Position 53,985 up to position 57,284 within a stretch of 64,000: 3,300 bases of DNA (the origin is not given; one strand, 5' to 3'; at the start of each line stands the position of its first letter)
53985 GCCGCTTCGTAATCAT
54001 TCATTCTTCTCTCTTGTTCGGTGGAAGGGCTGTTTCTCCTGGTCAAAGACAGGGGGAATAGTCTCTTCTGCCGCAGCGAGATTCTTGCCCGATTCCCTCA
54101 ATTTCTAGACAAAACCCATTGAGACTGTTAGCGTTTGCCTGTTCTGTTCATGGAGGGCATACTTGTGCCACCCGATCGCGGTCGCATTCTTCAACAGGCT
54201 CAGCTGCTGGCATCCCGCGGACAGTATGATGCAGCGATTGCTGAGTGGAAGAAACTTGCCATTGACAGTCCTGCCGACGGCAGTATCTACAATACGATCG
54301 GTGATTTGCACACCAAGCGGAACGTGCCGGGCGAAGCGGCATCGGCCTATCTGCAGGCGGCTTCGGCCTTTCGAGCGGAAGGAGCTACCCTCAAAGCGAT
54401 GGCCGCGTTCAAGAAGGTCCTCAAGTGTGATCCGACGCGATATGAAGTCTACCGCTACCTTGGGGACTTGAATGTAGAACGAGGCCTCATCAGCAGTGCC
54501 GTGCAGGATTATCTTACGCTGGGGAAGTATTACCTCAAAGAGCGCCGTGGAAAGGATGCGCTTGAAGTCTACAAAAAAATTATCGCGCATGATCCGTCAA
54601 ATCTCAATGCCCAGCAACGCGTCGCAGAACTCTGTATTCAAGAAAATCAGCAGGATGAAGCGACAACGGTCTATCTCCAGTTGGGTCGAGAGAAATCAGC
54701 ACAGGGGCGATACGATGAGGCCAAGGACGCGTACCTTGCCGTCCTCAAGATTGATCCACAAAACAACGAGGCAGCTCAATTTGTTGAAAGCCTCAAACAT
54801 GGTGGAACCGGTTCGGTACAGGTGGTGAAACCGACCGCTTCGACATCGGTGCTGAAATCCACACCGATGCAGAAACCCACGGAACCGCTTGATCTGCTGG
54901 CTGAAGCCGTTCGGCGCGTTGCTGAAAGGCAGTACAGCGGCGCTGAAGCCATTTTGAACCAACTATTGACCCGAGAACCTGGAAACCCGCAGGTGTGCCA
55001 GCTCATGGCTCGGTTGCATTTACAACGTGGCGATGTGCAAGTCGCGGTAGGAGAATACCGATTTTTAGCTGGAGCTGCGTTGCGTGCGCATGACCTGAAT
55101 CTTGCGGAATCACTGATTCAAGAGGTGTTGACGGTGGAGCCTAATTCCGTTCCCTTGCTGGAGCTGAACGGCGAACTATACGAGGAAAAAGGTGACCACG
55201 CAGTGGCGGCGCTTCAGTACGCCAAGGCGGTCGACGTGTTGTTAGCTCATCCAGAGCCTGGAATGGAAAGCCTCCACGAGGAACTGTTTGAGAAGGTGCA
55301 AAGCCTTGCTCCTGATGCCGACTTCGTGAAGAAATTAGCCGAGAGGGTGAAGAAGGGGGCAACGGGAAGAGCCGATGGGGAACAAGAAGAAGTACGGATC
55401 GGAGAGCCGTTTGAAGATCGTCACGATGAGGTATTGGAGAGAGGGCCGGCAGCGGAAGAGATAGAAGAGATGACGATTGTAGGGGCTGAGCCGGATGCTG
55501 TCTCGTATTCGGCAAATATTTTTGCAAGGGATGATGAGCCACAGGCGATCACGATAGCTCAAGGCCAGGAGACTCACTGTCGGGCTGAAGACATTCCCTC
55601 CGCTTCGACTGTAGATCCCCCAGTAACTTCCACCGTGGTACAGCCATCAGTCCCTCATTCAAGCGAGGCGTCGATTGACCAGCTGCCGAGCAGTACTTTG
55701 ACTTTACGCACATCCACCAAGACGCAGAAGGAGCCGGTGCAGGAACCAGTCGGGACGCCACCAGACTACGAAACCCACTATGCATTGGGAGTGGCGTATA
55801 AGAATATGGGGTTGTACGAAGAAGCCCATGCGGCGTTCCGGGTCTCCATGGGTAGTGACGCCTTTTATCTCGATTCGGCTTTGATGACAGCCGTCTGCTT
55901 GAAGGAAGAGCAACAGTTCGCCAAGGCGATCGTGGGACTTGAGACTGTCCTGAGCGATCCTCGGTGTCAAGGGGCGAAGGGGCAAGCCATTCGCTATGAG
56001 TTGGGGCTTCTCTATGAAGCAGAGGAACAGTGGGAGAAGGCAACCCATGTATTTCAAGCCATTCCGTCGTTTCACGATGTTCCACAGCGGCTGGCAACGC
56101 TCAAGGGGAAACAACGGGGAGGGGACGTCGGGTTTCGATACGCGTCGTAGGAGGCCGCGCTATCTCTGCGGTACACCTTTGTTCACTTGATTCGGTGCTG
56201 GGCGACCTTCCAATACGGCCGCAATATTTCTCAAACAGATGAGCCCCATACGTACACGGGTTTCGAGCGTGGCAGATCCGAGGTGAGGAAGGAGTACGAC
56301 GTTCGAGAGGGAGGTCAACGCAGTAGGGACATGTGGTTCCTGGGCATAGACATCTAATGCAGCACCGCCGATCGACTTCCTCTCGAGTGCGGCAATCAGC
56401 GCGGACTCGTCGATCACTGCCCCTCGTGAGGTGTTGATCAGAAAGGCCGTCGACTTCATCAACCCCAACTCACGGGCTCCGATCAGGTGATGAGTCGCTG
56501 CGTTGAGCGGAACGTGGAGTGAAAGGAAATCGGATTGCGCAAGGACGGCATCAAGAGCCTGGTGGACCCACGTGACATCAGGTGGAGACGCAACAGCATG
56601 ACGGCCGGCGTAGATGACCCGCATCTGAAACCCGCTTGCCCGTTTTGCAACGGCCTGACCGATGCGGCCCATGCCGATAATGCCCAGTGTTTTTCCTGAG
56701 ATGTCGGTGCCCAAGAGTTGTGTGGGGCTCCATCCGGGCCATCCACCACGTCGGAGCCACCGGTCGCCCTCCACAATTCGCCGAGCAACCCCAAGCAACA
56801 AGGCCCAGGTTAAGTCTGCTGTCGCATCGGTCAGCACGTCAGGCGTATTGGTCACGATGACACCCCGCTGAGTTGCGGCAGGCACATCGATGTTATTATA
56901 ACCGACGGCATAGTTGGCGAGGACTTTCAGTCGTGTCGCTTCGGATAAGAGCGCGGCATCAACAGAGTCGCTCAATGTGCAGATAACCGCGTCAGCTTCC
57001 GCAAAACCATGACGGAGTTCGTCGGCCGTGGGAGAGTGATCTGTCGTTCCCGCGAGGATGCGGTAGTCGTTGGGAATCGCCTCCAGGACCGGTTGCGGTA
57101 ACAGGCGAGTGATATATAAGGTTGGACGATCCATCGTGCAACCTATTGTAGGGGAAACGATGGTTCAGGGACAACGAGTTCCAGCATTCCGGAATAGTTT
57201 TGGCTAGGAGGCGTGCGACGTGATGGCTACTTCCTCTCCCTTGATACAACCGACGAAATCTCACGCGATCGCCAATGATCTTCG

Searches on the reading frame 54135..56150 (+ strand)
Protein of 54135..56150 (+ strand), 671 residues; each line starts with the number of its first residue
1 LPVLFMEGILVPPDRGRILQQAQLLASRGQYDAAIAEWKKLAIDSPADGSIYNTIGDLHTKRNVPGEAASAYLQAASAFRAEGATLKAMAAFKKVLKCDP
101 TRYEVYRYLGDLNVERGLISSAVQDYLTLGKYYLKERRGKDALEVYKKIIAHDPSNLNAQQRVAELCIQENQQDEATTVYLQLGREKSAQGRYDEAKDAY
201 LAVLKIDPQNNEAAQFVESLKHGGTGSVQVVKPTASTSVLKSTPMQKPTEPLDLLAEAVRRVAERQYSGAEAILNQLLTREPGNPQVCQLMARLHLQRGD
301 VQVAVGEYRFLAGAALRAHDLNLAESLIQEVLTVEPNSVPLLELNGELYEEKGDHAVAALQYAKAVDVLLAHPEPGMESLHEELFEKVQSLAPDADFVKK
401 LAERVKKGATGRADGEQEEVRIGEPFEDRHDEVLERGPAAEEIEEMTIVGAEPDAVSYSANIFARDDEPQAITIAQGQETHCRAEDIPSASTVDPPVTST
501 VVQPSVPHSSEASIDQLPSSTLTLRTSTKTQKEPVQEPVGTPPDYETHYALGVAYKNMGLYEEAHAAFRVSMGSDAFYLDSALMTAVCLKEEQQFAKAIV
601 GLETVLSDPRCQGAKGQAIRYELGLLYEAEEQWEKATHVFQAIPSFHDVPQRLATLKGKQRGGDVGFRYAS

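Call 55: search_protein_families(library=pfam, proteins=[window:54135-56150:+], max_evalue=0.00001)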
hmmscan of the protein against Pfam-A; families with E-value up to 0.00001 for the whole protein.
window:54135-56150:+ (671 aa): 13 families
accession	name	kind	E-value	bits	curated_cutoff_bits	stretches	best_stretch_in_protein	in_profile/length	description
PF14559.12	TPR_19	-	1.8e-25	89.5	25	1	262-301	2-41/68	Tetratricopeptide repeat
PF13428.12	TPR_14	-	1.8e-21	74.9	23.5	0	126-166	4-44/44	Tetratricopeptide repeat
PF07719.23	TPR_2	-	6.4e-19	66.9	27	0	179-210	3-34/34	Tetratricopeptide repeat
PF13432.12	TPR_16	-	7.8e-17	61.8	32.7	0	19-76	1-57/65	Tetratricopeptide repeat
PF00515.34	TPR_1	-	1.6e-15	56.6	27.8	0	179-210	3-34/34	Tetratricopeptide repeat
PF13181.12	TPR_8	-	2.6e-13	49.4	25.7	0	179-210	3-34/34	Tetratricopeptide repeat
PF13414.12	TPR_11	-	2.5e-12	46.7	26.8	0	188-212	5-29/42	TPR repeat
PF13431.12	TPR_17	-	8.7e-12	44.8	24.4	0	91-122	1-32/34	Tetratricopeptide repeat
PF23914.1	TPR_CcmH_CycH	-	1.2e-11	45.2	42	0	263-311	99-147/158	Cytochrome c-type biogenesis protein H TPR domain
PF13174.12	TPR_6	-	1.1e-09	38.7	26.3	0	180-209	3-32/33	Tetratricopeptide repeat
PF13424.12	TPR_12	-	1.9e-07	31.6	30.1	0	160-208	26-76/77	Tetratricopeptide repeat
PF14853.12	Fis1_TPR_C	-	1.3e-06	28.9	25.3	0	191-215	15-39/53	Fis1 C-terminal tetratricopeptide repeat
PF13371.12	TPR_9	-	4.8e-06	26.9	35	0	263-306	7-50/73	Tetratricopeptide repeat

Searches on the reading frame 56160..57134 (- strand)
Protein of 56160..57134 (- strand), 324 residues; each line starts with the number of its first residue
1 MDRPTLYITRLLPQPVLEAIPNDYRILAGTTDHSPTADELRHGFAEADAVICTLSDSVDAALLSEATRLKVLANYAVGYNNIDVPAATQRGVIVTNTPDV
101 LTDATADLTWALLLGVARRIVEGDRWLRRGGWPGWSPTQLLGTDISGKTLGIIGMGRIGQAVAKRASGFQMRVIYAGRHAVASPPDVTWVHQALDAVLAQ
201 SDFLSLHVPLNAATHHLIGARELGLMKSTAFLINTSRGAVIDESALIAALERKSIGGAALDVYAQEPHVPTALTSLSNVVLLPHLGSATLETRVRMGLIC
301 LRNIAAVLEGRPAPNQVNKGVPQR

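Call 55: search_protein_families(library=pfam, proteins=[window:56160-57134:-], max_evalue=0.00001)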
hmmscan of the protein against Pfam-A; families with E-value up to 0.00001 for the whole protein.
window:56160-57134:- (324 aa): 2 families
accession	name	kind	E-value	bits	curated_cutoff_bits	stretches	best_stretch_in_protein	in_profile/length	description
PF02826.25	2-Hacid_dh_C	-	6.1e-61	205.3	25.1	1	111-286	2-178/178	D-isomer specific 2-hydroxyacid dehydrogenase, NAD binding domain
PF00389.36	2-Hacid_dh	-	1.8e-30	105.8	24.6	1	32-318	25-134/134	D-isomer specific 2-hydroxyacid dehydrogenase, catalytic domain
